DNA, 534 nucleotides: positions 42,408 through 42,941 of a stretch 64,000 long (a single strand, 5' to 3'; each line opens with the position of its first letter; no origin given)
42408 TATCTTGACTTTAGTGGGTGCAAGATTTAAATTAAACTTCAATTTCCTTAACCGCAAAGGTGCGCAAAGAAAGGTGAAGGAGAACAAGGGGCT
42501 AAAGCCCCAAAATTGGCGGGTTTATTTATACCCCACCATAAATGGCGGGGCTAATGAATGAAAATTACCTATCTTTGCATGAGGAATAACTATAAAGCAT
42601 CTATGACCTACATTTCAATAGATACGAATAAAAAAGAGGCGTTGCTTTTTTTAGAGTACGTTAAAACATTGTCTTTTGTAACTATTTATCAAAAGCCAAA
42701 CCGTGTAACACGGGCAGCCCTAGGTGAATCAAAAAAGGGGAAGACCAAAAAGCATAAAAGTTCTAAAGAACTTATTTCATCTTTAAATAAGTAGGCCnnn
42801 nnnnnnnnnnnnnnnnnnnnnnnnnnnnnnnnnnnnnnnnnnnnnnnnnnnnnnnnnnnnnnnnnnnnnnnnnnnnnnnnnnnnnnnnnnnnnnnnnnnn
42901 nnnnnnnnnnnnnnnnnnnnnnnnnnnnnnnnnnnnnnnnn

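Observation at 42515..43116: YafQ/RelE toxin with non-canonical antitoxin, precisely bracketed by 46-bp direct repeats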

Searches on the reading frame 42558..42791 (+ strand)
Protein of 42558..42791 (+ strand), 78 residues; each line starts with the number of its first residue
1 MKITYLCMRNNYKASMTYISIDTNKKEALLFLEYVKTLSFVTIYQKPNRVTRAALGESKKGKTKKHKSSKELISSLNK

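Call 5: search_protein_families(library=pfam, proteins=[window:42558-42791:+], max_evalue=1)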
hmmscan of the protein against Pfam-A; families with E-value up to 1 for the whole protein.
seq(78 aa): 3 families
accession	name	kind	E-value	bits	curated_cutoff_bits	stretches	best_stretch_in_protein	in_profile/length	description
PF22522.2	DUF6998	-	0.042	14.2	27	1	19-77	70-127/136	Family of unknown function (DUF6998)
PF06371.19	Drf_GBD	-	0.048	13.6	30.1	1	11-77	12-77/188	Diaphanous GTPase-binding Domain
PF02218.20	HS1_rep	-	0.18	12.7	27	1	49-70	12-33/36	Repeat in HS1/Cortactin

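Call 6: search_protein_families(library=ncbifam, proteins=[window:42558-42791:+], max_evalue=1)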
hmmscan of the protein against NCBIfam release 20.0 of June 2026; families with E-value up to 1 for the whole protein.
seq(78 aa): 1 family
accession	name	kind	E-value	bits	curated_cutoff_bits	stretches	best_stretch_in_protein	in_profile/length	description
NF047697.1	ThioredTrxAClost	equivalog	0.053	13.7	140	1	8-58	42-92/105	thioredoxin TrxA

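Call 7: find_homologous_proteins(query=window:42603-42791:+, max_evalue=0.01)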
Query seq(63 aa) (63 aa): 39 proteins with E <= 0.01 among 39 candidates.
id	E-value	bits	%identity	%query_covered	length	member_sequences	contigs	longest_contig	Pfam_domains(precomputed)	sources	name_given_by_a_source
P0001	3.5e-31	122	98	100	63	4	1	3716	-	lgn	-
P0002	3.5e-31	122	100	100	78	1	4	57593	-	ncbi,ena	-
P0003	8.1e-30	118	95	100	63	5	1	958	-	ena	-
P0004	1.5e-26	108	84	100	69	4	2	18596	-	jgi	jgi:hypothetical protein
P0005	5.7e-26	106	83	100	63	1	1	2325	-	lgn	-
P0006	4.3e-25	103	83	100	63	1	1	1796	-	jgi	jgi:hypothetical protein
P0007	5.6e-25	103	83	100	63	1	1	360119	-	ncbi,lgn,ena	-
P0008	5.7e-23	97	78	100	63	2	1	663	-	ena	-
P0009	6.0e-23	97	81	100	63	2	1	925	-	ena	-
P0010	3.7e-22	94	73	100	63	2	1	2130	-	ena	-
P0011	4.9e-22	94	75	100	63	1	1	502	-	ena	-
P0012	6.0e-22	93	75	100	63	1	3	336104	-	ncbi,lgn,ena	-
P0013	7.0e-22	93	75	100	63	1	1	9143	-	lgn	-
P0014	9.0e-22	93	78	100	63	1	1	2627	-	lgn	-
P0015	9.1e-22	93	78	100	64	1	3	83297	-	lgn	-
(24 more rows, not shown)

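Call 9: find_encoding_contigs(protein=P0002, flank=10000, max_places=6)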
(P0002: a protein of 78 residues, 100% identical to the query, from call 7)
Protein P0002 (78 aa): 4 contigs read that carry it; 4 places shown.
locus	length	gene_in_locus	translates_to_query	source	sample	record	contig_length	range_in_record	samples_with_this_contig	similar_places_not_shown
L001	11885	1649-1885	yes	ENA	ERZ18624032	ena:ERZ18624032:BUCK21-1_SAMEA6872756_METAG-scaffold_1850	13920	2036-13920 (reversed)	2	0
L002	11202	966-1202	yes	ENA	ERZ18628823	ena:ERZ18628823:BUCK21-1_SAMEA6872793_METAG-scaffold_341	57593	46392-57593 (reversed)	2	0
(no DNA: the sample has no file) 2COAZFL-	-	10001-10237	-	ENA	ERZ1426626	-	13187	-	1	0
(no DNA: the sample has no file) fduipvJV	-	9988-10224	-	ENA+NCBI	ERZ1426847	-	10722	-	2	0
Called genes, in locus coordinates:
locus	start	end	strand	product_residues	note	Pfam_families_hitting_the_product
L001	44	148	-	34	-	-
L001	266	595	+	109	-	-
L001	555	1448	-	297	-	-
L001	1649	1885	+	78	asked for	-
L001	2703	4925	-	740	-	PF01138:RNase_PH, PF03725:RNase_PH_C, PF23459:S1_RRP5 (faint), PF03726:PNPase, PF01138:RNase_PH, PF00013:KH_1, PF00575:S1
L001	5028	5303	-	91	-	PF00312:Ribosomal_S15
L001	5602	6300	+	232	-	PF00072:Response_reg, PF00486:Trans_reg_C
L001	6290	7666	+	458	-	PF00672:HAMP, PF00512:HisKA, PF02518:HATPase_c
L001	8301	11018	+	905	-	PF01820:Dala_Dala_lig_N, PF13535:ATP-grasp_4 (faint), PF07478:Dala_Dala_lig_C, PF01820:Dala_Dala_lig_N, PF07478:Dala_Dala_lig_C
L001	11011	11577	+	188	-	PF03793:PASTA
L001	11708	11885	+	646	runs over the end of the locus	PF18962:Por_Secre_tail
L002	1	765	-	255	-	?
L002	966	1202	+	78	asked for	-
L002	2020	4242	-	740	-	PF01138:RNase_PH, PF03725:RNase_PH_C, PF23459:S1_RRP5 (faint), PF03726:PNPase, PF01138:RNase_PH, PF00013:KH_1, PF00575:S1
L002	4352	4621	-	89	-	PF00312:Ribosomal_S15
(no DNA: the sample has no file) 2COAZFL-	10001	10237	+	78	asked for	-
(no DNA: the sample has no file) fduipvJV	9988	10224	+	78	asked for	-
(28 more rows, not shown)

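Call 10: find_encoding_contigs(protein=P0007, flank=6000, max_places=4)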
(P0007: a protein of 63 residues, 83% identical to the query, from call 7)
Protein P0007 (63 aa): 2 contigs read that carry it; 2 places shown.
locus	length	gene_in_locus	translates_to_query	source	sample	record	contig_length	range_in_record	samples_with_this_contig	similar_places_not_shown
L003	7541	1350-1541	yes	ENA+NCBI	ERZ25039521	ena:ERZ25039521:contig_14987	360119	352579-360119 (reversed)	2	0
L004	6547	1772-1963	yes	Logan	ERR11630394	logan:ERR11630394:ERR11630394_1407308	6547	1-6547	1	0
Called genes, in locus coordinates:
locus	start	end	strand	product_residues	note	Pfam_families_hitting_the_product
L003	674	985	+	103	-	PF02504:FA_synthesis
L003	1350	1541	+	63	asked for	-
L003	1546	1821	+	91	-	PF15738:YafQ_toxin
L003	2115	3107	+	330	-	PF00108:Thiolase_N, PF08545:ACP_syn_III, PF08541:ACP_syn_III_C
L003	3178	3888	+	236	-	PF00027:cNMP_binding, PF13545:HTH_Crp_2, PF00325:Crp (weak)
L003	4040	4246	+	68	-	-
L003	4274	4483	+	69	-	-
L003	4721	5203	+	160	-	PF00364:Biotin_lipoyl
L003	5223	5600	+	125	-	PF05635:23S_rRNA_IVP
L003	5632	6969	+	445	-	PF00289:Biotin_carb_N, PF02222:ATP-grasp, PF02786:CPSase_L_D2, PF07478:Dala_Dala_lig_C, PF02785:Biotin_carb_C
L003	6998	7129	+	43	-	-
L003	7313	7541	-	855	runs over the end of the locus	PF13585:CHU_C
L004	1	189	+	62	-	?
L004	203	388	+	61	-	PF01783:Ribosomal_L32p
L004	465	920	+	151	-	PF02504:FA_synthesis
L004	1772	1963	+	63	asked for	-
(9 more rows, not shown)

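Call 11: find_encoding_contigs(protein=P0012, flank=6000, max_places=4)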
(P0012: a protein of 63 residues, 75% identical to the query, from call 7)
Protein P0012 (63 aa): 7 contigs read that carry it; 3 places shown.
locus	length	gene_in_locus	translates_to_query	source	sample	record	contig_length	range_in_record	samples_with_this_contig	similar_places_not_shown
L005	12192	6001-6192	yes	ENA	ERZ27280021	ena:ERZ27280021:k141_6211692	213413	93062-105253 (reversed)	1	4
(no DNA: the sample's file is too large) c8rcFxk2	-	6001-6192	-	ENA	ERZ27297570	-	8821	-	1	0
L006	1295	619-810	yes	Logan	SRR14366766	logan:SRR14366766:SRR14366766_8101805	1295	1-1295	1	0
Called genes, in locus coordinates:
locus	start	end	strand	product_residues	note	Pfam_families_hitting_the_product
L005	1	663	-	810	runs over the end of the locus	PF13620:CarboxypepD_reg, PF13715:CarbopepD_reg_2, PF07715:Plug, PF00593:TonB_dep_Rec_b-barrel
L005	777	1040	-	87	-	-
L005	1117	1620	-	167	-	PF13302:Acetyltransf_3 (weak), PF13420:Acetyltransf_4 (weak), PF00583:Acetyltransf_1, PF13508:Acetyltransf_7, PF08445:FR47 (faint), PF13673:Acetyltransf_10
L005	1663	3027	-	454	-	PF18073:Zn_ribbon_LapB, PF13481:AAA_25, PF03796:DnaB_C (faint), PF06745:ATPase (weak), PF23442:DUF7125 (faint), PF00004:AAA (weak), PF13541:ChlI, PF05362:Lon_C (weak)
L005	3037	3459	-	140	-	-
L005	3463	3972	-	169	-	PF01467:CTP_transf_like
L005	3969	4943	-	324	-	PF03706:LPG_synthase_TM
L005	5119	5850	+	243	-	PF02585:PIG-L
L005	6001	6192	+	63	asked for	-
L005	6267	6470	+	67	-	PF15738:YafQ_toxin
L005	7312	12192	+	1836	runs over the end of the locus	-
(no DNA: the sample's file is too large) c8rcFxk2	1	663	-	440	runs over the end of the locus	?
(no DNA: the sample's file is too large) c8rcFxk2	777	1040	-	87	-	-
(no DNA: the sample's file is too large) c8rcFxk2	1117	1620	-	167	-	PF13302:Acetyltransf_3 (weak), PF13420:Acetyltransf_4 (weak), PF00583:Acetyltransf_1, PF13508:Acetyltransf_7, PF08445:FR47 (faint), PF13673:Acetyltransf_10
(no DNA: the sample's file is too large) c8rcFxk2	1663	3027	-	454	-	PF18073:Zn_ribbon_LapB, PF13481:AAA_25, PF03796:DnaB_C (faint), PF06745:ATPase (weak), PF23442:DUF7125 (faint), PF00004:AAA (weak), PF13541:ChlI, PF05362:Lon_C (weak)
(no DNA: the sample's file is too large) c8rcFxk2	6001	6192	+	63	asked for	-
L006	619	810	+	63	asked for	-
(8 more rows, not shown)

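Call 28: find_related_loci(query=A2, collection=metagenome_contigs, flank=3000)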
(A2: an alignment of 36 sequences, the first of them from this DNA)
Query A2 (63 aa) in metagenome_contigs; peptide patterns used: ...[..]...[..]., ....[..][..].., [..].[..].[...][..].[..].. (x = any residue, [..] = any of these).
600 stretches matched a pattern (row limit reached: there are more); 15 encode a relative of the query (tblastn E <= 1e-3); 15 distinct loci.
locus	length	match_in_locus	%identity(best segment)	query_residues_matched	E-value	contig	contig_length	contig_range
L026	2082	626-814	68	1-63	4e-20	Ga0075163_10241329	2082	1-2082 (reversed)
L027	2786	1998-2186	68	1-63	8e-18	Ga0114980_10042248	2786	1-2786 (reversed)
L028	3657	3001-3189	52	1-63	4e-17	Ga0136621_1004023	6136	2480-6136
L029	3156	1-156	63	12-63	6e-17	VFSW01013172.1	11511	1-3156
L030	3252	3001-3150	60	1-50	7e-17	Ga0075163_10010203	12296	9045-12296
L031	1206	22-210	46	1-63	6e-16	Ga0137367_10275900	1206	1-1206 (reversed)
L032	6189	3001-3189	48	1-63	2e-15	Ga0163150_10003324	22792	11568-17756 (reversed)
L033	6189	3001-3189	43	1-63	2e-15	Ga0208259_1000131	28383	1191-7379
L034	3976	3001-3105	66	1-35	2e-12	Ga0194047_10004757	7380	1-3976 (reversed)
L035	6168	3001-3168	50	1-53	1e-10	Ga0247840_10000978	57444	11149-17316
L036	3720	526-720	46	2-62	6e-8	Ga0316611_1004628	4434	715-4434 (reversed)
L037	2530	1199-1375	39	2-53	2e-7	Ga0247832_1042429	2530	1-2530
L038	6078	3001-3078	62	1-26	6e-6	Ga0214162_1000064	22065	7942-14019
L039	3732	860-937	62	1-26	7e-6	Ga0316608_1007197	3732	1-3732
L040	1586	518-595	62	1-26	6e-6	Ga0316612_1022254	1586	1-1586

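Call 29: search_solved_structures(query=A2, max_evalue=10, show_alignments=3)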
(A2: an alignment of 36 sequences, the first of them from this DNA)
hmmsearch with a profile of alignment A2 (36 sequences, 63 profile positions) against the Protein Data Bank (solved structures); distinct sequences matched with E-value up to 10: 3.
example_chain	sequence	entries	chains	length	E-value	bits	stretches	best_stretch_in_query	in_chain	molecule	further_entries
2ji4_A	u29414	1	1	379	0.059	16.6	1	26-47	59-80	PHOSPHORIBOSYL PYROPHOSPHATE SYNTHETASE-ASSOCIATED PROTEIN 2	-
9lew_A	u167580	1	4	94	0.15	15.3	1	31-61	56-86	DNA-damage-inducible protein J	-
8p94_I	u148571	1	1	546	0.47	13.7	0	39-58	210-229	Src substrate cortactin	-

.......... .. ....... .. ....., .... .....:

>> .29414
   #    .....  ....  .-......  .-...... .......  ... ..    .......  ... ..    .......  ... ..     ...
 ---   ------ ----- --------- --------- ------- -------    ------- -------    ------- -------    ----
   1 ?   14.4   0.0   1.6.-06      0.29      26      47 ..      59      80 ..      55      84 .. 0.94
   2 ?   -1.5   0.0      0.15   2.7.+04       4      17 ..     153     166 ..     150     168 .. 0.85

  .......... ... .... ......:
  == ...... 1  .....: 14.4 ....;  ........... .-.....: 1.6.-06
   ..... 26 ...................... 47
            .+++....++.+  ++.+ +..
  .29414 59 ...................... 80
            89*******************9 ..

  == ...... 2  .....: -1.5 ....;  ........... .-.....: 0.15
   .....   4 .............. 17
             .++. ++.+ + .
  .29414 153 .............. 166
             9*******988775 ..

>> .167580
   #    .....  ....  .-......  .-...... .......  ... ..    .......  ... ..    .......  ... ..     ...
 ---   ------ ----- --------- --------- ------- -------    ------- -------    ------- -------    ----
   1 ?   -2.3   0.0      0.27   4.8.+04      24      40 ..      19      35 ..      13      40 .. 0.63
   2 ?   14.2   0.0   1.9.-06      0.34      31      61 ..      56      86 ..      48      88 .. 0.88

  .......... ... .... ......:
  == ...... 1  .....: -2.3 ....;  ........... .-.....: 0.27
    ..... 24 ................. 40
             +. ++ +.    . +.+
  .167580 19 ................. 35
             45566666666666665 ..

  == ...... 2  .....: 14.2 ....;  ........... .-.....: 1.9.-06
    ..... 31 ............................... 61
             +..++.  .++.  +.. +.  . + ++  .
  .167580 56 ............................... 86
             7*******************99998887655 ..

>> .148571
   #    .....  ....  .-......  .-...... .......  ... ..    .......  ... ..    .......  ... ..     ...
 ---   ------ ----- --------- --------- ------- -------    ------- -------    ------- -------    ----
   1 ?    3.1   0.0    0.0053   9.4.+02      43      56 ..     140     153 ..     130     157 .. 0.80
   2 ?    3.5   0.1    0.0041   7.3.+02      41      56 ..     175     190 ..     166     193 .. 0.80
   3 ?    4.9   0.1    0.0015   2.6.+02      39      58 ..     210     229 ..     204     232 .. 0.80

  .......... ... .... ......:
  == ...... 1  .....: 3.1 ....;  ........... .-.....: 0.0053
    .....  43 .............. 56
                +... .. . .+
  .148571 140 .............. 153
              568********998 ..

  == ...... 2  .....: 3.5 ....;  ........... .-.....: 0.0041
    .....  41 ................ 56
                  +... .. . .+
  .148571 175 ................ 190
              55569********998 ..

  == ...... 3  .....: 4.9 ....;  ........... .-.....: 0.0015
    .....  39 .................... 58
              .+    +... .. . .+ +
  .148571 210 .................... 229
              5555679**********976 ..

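Call 31: find_encoding_contigs(protein=P0001, flank=4000, max_places=5)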
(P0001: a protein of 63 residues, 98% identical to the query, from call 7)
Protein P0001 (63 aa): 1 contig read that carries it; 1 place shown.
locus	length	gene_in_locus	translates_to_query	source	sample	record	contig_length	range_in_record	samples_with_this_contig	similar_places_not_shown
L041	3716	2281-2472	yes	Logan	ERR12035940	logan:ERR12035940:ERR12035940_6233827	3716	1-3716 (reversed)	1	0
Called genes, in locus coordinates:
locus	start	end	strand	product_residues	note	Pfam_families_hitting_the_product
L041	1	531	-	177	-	?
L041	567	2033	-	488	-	-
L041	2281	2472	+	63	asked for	-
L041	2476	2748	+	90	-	PF15738:YafQ_toxin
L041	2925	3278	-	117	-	-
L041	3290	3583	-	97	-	PF09907:HigB_toxin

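Call 32: find_encoding_contigs(protein=P0003, flank=4000, max_places=5)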
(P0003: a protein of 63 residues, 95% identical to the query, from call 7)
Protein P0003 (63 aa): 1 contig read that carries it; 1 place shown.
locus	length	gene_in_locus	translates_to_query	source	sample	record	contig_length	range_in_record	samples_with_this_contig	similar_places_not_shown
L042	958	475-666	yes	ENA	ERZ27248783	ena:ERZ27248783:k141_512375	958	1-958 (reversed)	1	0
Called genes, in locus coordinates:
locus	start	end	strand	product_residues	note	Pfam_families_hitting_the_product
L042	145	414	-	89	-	-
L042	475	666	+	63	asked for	-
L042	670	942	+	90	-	PF15738:YafQ_toxin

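Call 33: find_encoding_contigs(protein=P0004, flank=5000, max_places=5)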
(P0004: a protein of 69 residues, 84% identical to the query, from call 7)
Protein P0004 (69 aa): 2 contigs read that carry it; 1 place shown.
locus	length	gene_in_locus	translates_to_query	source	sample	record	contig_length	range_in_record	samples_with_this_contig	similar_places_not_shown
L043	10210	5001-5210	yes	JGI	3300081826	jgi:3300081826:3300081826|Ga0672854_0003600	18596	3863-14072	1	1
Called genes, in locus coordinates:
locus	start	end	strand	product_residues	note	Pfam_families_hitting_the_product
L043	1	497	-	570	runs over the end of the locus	PF00528:BPD_transp_1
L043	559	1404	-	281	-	PF00753:Lactamase_B, PF23023:Anti-Pycsar_Apyc1 (weak)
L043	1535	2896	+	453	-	PF01225:Mur_ligase (weak), PF08245:Mur_ligase_M, PF02875:Mur_ligase_C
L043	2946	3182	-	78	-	PF10944:DUF2630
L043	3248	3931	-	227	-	PF00557:Peptidase_M24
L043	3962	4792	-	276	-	PF18863:AbiJ_NTD4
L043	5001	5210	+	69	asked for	-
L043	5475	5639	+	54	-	-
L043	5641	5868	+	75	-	PF04255:DUF433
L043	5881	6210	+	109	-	PF18480:DUF5615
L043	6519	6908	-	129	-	PF00903:Glyoxalase (weak)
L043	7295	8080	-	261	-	-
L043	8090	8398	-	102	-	PF05016:ParE_toxin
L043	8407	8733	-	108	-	-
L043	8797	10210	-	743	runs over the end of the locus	PF01138:RNase_PH, PF03725:RNase_PH_C, PF03726:PNPase, PF01138:RNase_PH, PF00013:KH_1, PF00575:S1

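Call 63: predict_structure(alignment_id=A2)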
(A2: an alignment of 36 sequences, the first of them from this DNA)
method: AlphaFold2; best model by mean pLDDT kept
length: 63 residues; sequences in the alignment: 36
mean_pLDDT: 77.1   pTM: 0.41
mean pLDDT of the five models: 77.1, 77.0, 76.7, 74.1, 72.1
residues with pLDDT >= 90: 0; 70-90: 52; 50-70: 11; < 50: 0
segments of 3 or more residues with pLDDT < 50: none
pLDDT, mean of each block of 10 residues (from residue 1): 67 78 81 79 81 79 70
secondary structure, 60 per line:
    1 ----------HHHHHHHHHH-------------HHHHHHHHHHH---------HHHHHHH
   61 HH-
elements in order: H11-20 H34-44 H54-62

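Call 67: fold_search(model_id=the predicted structure, library=pdb)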
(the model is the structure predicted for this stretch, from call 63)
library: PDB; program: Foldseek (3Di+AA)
matches with E <= 10: 8; with E <= 0.001: 0
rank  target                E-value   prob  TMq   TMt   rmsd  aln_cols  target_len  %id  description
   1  9lew_G                1.1e-01  0.57  0.45  0.33  13.7        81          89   25  The crystal structure of DinJ-YafQ complex from Vibrio cholerae (released 2025-07-30)
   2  9lew_C                2.6e-01  0.38  0.45  0.33  13.7        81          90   25  The crystal structure of DinJ-YafQ complex from Vibrio cholerae (released 2025-07-30)
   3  4ml0_G                8.2e-01  0.16  0.42  0.34  13.5        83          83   18  Crystal structure of E.coli DinJ-YafQ complex (released 2014-06-25)
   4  4ml0_A                1.1e+00  0.14  0.42  0.33  13.4        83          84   20  Crystal structure of E.coli DinJ-YafQ complex (released 2014-06-25)
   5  4q2u_K                1.6e+00  0.11  0.42  0.34  13.4        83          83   20  Crystal structure of the E. coli DinJ-YafQ toxin-antitoxin complex (released 2014-06-11)
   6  7edr_D                9.4e+00  0.02  0.26  0.15  11.7        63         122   16  The crystal structure of the FERM and C-terminal domain complex of Drosophila Merlin (released 2021-04-14)
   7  7edr_C                9.4e+00  0.02  0.26  0.15  11.7        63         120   16  The crystal structure of the FERM and C-terminal domain complex of Drosophila Merlin (released 2021-04-14)
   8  6u19_MODEL_1_A        9.4e+00  0.01  0.23  0.21  16.0        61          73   20  Solution Structure of the RAZUL domain from 26S proteasome subunit hRpn10/S5a complexed with the AZUL domain f (released 2020-03-18)
